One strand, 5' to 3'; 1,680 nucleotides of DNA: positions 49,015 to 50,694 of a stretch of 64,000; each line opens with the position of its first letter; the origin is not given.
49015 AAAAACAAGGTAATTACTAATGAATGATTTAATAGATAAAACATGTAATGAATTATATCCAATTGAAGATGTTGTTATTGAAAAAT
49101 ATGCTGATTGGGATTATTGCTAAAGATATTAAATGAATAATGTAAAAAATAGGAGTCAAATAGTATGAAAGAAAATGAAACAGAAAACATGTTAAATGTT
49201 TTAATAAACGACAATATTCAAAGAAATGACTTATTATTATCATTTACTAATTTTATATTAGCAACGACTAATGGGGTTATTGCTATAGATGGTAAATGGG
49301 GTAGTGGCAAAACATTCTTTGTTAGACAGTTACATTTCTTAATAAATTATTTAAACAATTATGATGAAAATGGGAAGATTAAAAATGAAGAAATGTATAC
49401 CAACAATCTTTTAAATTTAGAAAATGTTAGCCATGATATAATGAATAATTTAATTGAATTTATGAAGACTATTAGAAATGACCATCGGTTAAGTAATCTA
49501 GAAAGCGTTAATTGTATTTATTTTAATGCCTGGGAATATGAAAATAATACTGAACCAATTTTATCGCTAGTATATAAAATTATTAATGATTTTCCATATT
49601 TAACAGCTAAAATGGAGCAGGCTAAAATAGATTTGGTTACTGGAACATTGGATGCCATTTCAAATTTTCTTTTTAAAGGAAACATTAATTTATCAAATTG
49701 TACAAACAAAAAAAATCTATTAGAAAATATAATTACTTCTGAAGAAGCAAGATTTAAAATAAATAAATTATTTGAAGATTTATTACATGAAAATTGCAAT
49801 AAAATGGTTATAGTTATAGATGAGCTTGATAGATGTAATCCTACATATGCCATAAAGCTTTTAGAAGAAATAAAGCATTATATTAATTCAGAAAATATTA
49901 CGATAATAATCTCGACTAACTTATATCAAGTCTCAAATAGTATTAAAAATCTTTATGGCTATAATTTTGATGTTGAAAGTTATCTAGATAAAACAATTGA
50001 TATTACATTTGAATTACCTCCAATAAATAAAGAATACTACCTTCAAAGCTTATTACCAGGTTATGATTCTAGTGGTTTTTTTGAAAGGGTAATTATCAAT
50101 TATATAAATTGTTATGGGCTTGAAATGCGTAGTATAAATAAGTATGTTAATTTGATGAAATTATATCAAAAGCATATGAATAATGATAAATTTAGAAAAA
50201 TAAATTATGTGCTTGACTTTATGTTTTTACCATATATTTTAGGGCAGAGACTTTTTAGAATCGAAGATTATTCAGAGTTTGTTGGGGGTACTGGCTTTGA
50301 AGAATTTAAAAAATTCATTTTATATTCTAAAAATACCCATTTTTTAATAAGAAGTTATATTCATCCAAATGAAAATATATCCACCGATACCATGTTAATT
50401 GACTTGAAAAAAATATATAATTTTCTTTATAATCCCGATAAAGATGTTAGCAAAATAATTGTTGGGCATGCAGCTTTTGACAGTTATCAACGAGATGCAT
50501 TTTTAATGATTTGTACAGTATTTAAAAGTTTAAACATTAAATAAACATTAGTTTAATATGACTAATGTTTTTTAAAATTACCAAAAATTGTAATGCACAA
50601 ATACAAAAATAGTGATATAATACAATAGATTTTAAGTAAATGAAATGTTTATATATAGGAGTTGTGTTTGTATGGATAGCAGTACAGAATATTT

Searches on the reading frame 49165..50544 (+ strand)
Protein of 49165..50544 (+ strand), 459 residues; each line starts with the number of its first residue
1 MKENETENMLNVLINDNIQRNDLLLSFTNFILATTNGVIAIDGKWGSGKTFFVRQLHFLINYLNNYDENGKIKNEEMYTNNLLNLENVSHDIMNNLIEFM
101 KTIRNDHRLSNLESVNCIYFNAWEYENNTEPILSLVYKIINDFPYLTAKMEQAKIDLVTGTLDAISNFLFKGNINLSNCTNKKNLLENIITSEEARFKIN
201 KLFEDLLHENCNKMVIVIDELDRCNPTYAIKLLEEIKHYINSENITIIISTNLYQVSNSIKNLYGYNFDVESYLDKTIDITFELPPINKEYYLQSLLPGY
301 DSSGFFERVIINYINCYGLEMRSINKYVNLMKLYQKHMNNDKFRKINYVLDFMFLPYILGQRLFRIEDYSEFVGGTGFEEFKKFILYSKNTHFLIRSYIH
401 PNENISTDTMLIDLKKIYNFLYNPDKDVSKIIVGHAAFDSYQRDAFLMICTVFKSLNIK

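Call 3: search_protein_families(library=pfam, proteins=[window:49165-50544:+], max_evalue=1)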
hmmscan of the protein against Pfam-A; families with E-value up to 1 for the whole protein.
window:49165-50544:+ (459 aa): 11 families
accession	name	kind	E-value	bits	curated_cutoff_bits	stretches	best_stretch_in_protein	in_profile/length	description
PF07693.20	KAP_NTPase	-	2e-27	96.6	20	1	34-289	18-230/293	KAP family P-loop domain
PF13401.12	AAA_22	-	5.3e-06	27.2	27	1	202-249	74-120/130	AAA domain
PF24883.2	NPHP3_N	-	1.1e-05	26.1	24.8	1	191-247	101-159/164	Nephrocystin 3, N-terminal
PF00004.35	AAA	-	3e-05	24.9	21.2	1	174-255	29-112/131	ATPase family associated with various cellular activities (AAA)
PF06745.19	ATPase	-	0.00066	19.6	26.6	1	37-70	20-51/231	KaiC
PF13173.12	AAA_14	-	0.0045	17.4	27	1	174-251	32-98/129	AAA domain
PF05729.18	NACHT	-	0.031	14.5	26.7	1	38-60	2-24/167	NACHT domain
PF07728.20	AAA_5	-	0.041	14.3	22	0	185-233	42-87/139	AAA domain (dynein-related subfamily)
PF03556.21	Cullin_binding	-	0.068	14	27.9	0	86-112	76-102/118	Cullin binding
PF02367.23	TsaE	-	0.09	13.2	26.6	1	34-57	19-42/128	Threonylcarbamoyl adenosine biosynthesis protein TsaE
PF10923.14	BrxC_BrxD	-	0.12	11.7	22.2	1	40-57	53-70/414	BREX system ATP-binding protein BrxC/D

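Call 4: search_protein_families(library=padloc, proteins=[window:49165-50544:+], max_evalue=1)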
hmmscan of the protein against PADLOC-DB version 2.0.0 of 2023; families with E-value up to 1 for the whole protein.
window:49165-50544:+ (459 aa): 7 families
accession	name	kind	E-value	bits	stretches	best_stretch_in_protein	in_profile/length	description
PDLC04959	PDC-S20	-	6.8e-45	152.4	2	113-343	67-333/464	-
PDLC04956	PDC-S20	-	1.1e-32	112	2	113-295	62-263/450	-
PDLC04957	PDC-S20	-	3.8e-26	90.6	2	115-284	67-255/446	-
PDLC04958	PDC-S20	-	5.4e-22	76.7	2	108-309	51-277/458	-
PDLC02209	QatA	-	2.6e-11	40.9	1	195-287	186-284/646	-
PDLC02210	QatA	-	1.3e-10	38.4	1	198-286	189-279/593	-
PDLC02361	PifA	-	6.5e-10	36.2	1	38-287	42-256/720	PifA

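Call 5: search_protein_families(library=ncbifam, proteins=[window:49165-50544:+], max_evalue=1)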
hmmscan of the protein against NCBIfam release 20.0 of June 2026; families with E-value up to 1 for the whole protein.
window:49165-50544:+ (459 aa): 5 families
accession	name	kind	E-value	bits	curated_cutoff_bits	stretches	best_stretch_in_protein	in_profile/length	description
NF041923.1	QatA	equivalog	7.3e-12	44.7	600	1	198-289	186-285/628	Qat anti-phage system ATPase QatA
NF033504.2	Ni_dep_LarA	equivalog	0.036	12.8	460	1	201-253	52-105/422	nickel-dependent lactate racemase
NF007678.0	PRK10353.1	equivalog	0.067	12.6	349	1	101-176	84-156/189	DNA-3-methyladenine glycosylase I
TIGR00972.1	3a0107s01c2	equivalog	0.083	12.2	343.2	1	35-77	26-70/248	phosphate ABC transporter ATP-binding protein PstB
TIGR01817.1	nifA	equivalog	0.14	10.8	528.85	1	149-227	389-470/534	nif-specific transcriptional activator NifA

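Call 22: find_homologous_proteins(query=window:49165-50544:+)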
Query window:49165-50544:+ (459 aa): 246 proteins with E <= 0.001 among 8000 candidates; the best 120 are listed.
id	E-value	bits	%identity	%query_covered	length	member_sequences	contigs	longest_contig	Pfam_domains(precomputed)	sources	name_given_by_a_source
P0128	1.7e-289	978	97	100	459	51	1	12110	PF07693.21,PF24883.3,PF13401.13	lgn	-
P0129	1.6e-249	846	84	100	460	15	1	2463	PF07693.21,PF24883.3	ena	-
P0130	8.8e-128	445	48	98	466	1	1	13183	PF07693.21,PF24883.3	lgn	-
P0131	3.4e-122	427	47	97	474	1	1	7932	PF07693.21,PF24883.3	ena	-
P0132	9.1e-120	419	46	97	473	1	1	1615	PF07693.21,PF24883.3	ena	-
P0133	7.9e-118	412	44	100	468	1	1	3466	PF07693.21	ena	-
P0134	8.6e-118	412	46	97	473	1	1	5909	PF07693.21,PF24883.3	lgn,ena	-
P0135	1.0e-116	409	46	99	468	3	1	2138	PF06745.20,PF07693.21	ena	-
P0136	1.8e-116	408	45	97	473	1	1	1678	PF07693.21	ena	-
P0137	8.3e-115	402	45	98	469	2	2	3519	PF07693.21,PF00004.36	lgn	-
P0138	2.2e-114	401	45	98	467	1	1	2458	PF07693.21,PF00004.36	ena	-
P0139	3.5e-114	400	45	98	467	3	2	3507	PF07693.21,PF00004.36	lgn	-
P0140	6.9e-114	399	44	98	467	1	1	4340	PF07693.21,PF00004.36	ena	-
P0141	5.4e-112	393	42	99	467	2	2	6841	PF07693.21,PF00004.36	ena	-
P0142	3.3e-110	387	43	100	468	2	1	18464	PF07693.21,PF24883.3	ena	-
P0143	5.7e-109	383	42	99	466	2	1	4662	PF07693.21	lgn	-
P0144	1.0e-108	382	44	99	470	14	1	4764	PF07693.21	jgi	-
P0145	1.3e-107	379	43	99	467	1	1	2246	PF07693.21,PF00004.36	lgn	-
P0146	5.1e-107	377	49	81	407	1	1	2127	PF07693.21,PF24883.3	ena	-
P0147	5.9e-107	377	42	100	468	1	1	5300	PF07693.21,PF00004.36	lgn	-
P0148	1.1e-106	376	43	99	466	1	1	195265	PF07693.21,PF00004.36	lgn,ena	-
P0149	1.9e-105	372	46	83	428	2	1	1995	PF07693.21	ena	-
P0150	1.0e-104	369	45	88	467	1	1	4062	PF07693.21,PF24883.3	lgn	-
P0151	1.3e-103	365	43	99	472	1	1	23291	PF07693.21,PF24883.3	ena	-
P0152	2.0e-103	365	43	97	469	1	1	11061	PF07693.21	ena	-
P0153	8.9e-98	346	42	98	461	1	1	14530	PF07693.21,PF24883.3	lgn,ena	-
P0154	1.4e-90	323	51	71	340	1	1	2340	PF06745.20,PF07693.21,PF00004.36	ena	-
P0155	5.0e-83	298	51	63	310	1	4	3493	PF06745.20,PF07693.21,PF00004.36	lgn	-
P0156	8.0e-80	287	54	56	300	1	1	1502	PF07693.21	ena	-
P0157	6.9e-70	254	34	94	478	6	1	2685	PF07693.21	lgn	-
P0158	5.0e-69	252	34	95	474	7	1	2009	PF07693.21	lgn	-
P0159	5.5e-49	185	33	81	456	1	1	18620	PF07693.21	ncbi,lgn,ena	-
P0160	1.0e-48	185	30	95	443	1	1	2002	PF07693.21,PF13401.13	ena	-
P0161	1.3e-48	184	32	85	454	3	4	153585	PF07693.21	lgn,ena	-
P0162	1.6e-48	184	32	88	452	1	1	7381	PF07693.21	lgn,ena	-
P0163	5.0e-48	182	31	91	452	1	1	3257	PF07693.21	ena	-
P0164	5.5e-48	182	32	91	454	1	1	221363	PF07693.21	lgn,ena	-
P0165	6.6e-48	182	32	85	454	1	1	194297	PF07693.21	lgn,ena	-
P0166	7.2e-48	182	32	85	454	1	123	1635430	PF07693.21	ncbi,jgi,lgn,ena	jgi:hypothetical protein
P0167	9.5e-48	181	31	91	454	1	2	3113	PF07693.21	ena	-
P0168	1.1e-47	181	31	97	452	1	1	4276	PF07693.21,PF13401.13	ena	-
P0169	1.8e-47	180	31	94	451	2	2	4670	PF07693.21,PF24883.3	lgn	-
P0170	3.2e-47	180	31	83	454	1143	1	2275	PF07693.21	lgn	-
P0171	4.1e-47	179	31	91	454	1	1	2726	PF07693.21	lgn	-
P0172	5.1e-47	179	31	82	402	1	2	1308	PF07693.21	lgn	-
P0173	6.1e-47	179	31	91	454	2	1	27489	PF07693.21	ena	-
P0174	8.5e-47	178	33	80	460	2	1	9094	PF07693.21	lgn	-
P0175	9.2e-47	178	31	88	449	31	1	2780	PF07693.21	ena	-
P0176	1.0e-46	178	34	83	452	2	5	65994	PF07693.21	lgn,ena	-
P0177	1.1e-46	178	31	83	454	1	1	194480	PF07693.21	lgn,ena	-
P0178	1.4e-46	178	31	91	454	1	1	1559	PF07693.21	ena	-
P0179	1.4e-46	178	30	94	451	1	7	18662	PF07693.21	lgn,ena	-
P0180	2.0e-46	177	29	96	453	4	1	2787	PF07693.21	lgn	-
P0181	2.0e-46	177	32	85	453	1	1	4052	PF07693.21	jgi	jgi:hypothetical protein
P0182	3.6e-46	176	31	82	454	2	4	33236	PF07693.21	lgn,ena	-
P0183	5.0e-46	176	32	83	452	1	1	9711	PF07693.21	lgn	-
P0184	1.4e-45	174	34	71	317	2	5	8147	PF07693.21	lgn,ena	-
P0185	1.5e-45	174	33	83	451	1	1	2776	PF07693.21,PF24883.3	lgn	-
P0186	1.6e-45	174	34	80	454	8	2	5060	PF07693.21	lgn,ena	-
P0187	1.6e-45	174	29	98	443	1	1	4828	PF07693.21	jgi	jgi:hypothetical protein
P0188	1.7e-45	174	32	82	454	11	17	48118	PF07693.21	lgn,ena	-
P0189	2.2e-45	174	31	87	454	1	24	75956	PF07693.21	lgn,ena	-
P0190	2.8e-45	173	33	87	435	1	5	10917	PF07693.21,PF13401.13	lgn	-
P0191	5.2e-45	172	31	80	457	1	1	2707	PF07693.21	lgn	-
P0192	8.0e-45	172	31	82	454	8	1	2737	PF07693.21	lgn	-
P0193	8.1e-45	172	33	83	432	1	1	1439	PF07693.21,PF24883.3,PF13401.13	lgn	-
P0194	1.1e-44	171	27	97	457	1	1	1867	PF07693.21,PF07728.21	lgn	-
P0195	1.6e-44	171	37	70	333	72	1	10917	PF07693.21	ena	-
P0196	1.7e-44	171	31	82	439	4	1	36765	PF07693.21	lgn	-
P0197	3.6e-44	170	30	87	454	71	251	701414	PF07693.21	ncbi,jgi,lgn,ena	-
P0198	4.4e-44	169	28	88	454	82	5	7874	PF07693.21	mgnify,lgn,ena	mgnify:FL=1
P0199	4.4e-44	169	31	83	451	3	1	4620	PF07693.21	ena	-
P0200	4.6e-44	169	31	80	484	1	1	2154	PF07693.21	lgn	-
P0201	4.8e-44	169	30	82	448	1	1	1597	PF07693.21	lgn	-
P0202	5.2e-44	169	32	85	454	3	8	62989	PF07693.21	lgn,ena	-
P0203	7.2e-44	169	34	73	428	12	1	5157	PF07693.21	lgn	-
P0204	7.5e-44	169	30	80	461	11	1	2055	PF07693.21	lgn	-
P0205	9.6e-44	168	33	83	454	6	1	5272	PF07693.21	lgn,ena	-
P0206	1.2e-43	168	34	73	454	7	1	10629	PF07693.21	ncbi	-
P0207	1.7e-43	167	31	89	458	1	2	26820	PF07693.21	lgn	-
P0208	2.0e-43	167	30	99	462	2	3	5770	PF07693.21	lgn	-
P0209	2.9e-43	167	29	82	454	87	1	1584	PF07693.21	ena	-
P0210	3.9e-43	166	31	85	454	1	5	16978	PF07693.21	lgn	-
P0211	3.9e-43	166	31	88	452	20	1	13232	PF07693.21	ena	-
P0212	4.0e-43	166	32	85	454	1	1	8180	PF07693.21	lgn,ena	-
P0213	4.7e-43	166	30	82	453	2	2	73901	PF07693.21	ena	-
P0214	5.4e-43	166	32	80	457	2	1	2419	PF07693.21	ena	-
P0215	7.5e-43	165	29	95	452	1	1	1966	PF07693.21,PF24883.3,PF00004.36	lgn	-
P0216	8.1e-43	165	27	86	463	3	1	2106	PF07693.21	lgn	-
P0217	8.2e-43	165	30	87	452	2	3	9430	PF07693.21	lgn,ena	-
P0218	9.2e-43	165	29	95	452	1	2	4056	PF07693.21,PF24883.3,PF00004.36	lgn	-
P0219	9.5e-43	165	30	99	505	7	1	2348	PF07693.21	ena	-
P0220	1.4e-42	164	29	86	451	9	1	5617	PF07693.21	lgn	-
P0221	2.0e-42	164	30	87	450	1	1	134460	PF07693.21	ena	-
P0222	2.9e-42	163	31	83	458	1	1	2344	PF07693.21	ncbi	-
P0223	2.9e-42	163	29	80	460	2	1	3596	PF07693.21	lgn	-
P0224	3.3e-42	163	29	98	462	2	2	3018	PF07693.21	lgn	-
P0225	3.6e-42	163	31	80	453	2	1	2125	PF07693.21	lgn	-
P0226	3.7e-42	163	30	87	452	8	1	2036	PF13173.13,PF07693.21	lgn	-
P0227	3.7e-42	163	31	80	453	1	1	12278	PF07693.21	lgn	-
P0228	5.4e-42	162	29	96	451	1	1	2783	PF07693.21,PF24883.3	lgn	-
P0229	6.6e-42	162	30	80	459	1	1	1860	PF07693.21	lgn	-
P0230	9.6e-42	162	31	87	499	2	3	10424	PF07693.21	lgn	-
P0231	1.0e-41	162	30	87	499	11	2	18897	PF07693.21,PF13401.13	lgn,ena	-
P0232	1.2e-41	161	32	90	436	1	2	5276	PF13173.13,PF07693.21,PF13401.13,PF25199.2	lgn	-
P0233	1.5e-41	161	29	95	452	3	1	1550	PF07693.21,PF24883.3,PF00004.36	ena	-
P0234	5.0e-41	159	31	80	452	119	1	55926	PF07693.21,PF24883.3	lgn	-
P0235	5.3e-41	159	32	80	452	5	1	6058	PF07693.21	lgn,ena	-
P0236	8.6e-41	158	30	94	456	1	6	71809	PF07693.21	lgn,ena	-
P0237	1.2e-40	158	29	72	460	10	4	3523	PF07693.21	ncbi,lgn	-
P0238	1.4e-40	158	28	97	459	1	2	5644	PF07693.21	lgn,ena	-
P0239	2.0e-40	157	31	91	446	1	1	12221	PF07693.21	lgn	-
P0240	2.1e-40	157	33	75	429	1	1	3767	PF07693.21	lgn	-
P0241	2.7e-40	157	31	81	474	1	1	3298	PF07693.21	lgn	-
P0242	3.5e-40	156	33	64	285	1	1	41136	PF07693.21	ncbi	-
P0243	3.8e-40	156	29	87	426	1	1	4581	PF07693.21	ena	-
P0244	4.6e-40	156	31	92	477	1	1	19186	PF07693.21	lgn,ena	-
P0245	1.0e-39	155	30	81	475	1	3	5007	PF07693.21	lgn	-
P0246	2.6e-39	154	31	92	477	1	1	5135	PF07693.21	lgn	-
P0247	3.1e-39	153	28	80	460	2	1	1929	PF07693.21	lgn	-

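Call 23: find_encoding_contigs(protein=P0128, flank=8000, max_places=3)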
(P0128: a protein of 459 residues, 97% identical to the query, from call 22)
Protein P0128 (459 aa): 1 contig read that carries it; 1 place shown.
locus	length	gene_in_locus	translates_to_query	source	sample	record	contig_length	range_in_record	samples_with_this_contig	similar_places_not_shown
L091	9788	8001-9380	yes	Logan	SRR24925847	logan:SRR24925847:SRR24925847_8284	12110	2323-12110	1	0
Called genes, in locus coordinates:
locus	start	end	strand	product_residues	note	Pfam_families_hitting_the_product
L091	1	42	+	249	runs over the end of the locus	PF06271:RDD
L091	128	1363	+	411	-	PF12799:LRR_4 (faint)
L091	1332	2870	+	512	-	PF01966:HD (weak)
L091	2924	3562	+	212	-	PF02502:LacAB_rpiB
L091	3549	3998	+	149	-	-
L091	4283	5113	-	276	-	-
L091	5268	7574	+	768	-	PF13166:AAA_13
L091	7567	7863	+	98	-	-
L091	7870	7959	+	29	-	-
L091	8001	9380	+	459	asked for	PF07693:KAP_NTPase, PF24883:NPHP3_N (faint), PF13401:AAA_22 (faint)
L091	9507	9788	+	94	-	?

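Call 24: find_encoding_contigs(protein=P0129, flank=5000, max_places=3)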
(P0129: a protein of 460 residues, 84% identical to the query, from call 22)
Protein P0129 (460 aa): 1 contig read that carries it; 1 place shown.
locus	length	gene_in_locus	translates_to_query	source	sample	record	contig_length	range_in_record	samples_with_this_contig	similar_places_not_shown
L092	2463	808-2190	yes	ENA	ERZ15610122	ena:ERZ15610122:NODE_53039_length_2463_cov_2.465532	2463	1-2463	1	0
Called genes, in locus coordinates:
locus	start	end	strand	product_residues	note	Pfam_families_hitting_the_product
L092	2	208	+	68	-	?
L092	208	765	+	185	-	-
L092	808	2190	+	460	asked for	PF07693:KAP_NTPase, PF24883:NPHP3_N (faint)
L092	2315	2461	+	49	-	?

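Call 25: find_encoding_contigs(protein=P0130, flank=6000, max_places=2)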
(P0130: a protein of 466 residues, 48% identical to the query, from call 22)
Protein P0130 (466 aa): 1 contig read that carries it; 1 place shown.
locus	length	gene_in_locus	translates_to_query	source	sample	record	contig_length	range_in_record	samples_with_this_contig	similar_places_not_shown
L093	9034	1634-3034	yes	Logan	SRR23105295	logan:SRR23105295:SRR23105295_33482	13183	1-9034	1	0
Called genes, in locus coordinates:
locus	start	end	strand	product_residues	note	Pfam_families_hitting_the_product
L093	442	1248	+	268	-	PF03747:ADP_ribosyl_GH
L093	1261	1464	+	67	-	-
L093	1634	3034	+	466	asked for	PF07693:KAP_NTPase, PF24883:NPHP3_N (faint)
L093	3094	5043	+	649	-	-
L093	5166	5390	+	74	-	-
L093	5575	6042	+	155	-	PF00293:NUDIX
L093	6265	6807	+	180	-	-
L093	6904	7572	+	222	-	PF01844:HNH, PF14279:HNH_5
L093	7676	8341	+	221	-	PF01209:Ubie_methyltran (weak), PF05175:MTS, PF03848:TehB, PF13489:Methyltransf_23, PF13649:Methyltransf_25, PF13847:Methyltransf_31, PF08241:Methyltransf_11, PF08242:Methyltransf_12, +3 more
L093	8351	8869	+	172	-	PF11969:DcpS_C, PF01230:HIT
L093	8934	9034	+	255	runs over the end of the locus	PF03575:Peptidase_S51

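Call 26: find_encoding_contigs(protein=P0148, flank=6000, max_places=2)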
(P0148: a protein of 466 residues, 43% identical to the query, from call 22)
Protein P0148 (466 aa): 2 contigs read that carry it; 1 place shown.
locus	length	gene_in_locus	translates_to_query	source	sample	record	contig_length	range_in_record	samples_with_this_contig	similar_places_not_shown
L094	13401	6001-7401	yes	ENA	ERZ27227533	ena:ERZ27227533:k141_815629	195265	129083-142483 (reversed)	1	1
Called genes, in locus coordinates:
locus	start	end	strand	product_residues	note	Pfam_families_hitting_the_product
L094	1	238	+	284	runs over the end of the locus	PF02498:Bro-N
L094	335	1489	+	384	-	-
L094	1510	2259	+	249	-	PF02463:SMC_N (faint), PF13175:AAA_15 (weak), PF13476:AAA_23, PF13555:AAA_29 (weak), PF11398:DUF2813 (faint), PF13175:AAA_15, PF13304:AAA_21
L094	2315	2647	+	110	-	-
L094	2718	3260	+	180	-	PF18907:DUF5662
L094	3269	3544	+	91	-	-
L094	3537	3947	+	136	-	-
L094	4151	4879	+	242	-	PF01261:AP_endonuc_2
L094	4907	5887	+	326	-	-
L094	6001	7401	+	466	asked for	PF07693:KAP_NTPase, PF00004:AAA (faint)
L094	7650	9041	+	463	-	PF18862:ApeA_NTD1, PF18739:HEPN_Apea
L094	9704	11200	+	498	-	PF12161:HsdM_N, PF02384:N6_Mtase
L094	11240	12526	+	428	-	PF01420:Methylase_S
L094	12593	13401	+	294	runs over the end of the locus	PF12686:DUF3800 (weak)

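Call 31: search_protein_families(library=pfam, proteins=[L092:208-765:+], max_evalue=10)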
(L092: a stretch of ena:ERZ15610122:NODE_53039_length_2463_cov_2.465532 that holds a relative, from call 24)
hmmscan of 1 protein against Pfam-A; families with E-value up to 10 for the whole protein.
L092:208-765:+ (185 aa): 0 families

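Call 32: search_protein_families(library=padloc, proteins=[L092:208-765:+], max_evalue=10)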
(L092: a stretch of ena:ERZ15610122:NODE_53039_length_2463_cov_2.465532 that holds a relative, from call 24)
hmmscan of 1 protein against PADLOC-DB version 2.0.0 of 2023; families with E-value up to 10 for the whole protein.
L092:208-765:+ (185 aa): 1 family
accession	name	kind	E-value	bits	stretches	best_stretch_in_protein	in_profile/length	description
PDLC01013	Csm3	-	0.015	12.3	1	83-162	210-281/650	Csm3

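Call 36: find_related_loci(query=A3, collection=metagenome_contigs, flank=5000)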
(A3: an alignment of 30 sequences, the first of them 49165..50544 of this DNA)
Query A3 (459 aa) in metagenome_contigs; peptide patterns used: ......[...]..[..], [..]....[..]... (x = any residue, [..] = any of these).
600 stretches matched a pattern (row limit reached: there are more); 437 encode a relative of the query (tblastn E <= 1e-3); the best 80 are kept; 80 distinct loci.
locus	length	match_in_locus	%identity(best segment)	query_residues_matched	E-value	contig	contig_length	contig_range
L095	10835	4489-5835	34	5-439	4e-74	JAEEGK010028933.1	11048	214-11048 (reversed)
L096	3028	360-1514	32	7-394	3e-54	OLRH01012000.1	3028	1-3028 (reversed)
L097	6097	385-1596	31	7-422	3e-54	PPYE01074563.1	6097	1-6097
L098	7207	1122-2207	34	7-385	1e-53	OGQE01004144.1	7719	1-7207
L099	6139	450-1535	32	7-385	2e-53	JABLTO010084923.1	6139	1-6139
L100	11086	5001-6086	32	7-385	2e-53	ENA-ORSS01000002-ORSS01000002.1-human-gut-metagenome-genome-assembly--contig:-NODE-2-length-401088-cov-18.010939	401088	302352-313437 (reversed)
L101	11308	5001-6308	30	7-453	6e-53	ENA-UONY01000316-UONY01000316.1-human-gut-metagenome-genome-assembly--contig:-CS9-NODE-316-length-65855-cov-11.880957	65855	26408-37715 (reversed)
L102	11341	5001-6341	30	3-453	2e-52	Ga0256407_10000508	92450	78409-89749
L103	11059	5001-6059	33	7-375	5e-52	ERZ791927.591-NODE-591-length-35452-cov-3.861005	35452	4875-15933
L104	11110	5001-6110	31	7-404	7e-51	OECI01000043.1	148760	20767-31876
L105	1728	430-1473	32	36-413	3e-52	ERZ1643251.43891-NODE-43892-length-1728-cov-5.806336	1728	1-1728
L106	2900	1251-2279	32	7-375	2e-50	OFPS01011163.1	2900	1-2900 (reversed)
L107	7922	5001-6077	32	1-375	5e-50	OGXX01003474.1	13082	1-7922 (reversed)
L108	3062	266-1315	31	7-375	6e-50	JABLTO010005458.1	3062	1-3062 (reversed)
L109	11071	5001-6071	29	7-378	3e-49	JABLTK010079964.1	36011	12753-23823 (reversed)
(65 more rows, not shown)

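Call 37: find_related_loci(query=A3, collection=viral_contigs, flank=5000)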
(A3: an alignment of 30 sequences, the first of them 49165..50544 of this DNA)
Query A3 (459 aa) in viral_contigs; peptide patterns used: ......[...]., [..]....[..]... (x = any residue, [..] = any of these).
521 stretches matched a pattern; 437 encode a relative of the query (tblastn E <= 1e-3); the best 80 are kept; 80 distinct loci.
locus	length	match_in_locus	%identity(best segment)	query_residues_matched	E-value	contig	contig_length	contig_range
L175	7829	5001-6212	31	7-422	4e-54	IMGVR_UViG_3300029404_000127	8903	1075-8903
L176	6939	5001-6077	29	7-379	6e-48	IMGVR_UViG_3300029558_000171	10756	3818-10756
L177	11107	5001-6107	29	3-387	1e-46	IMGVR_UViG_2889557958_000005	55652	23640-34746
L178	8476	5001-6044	31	7-375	1e-45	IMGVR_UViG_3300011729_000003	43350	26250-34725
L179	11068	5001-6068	30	7-375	2e-45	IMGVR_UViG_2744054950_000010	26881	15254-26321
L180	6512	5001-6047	27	7-375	2e-42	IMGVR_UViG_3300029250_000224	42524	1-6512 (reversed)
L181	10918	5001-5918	29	8-332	5e-39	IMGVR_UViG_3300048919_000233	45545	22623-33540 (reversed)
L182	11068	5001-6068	30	7-375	3e-44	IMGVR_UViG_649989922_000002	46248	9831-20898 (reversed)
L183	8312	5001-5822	30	3-288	3e-36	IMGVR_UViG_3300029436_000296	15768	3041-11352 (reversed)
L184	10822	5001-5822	30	3-288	3e-36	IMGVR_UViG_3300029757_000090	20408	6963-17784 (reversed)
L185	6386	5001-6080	29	7-375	3e-41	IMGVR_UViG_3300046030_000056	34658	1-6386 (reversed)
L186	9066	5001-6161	27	8-420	9e-31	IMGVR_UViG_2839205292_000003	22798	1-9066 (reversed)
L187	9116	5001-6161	27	8-420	1e-30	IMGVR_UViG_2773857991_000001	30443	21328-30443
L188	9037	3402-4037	31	117-302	5e-28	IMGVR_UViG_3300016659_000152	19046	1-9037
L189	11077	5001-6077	24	6-363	1e-27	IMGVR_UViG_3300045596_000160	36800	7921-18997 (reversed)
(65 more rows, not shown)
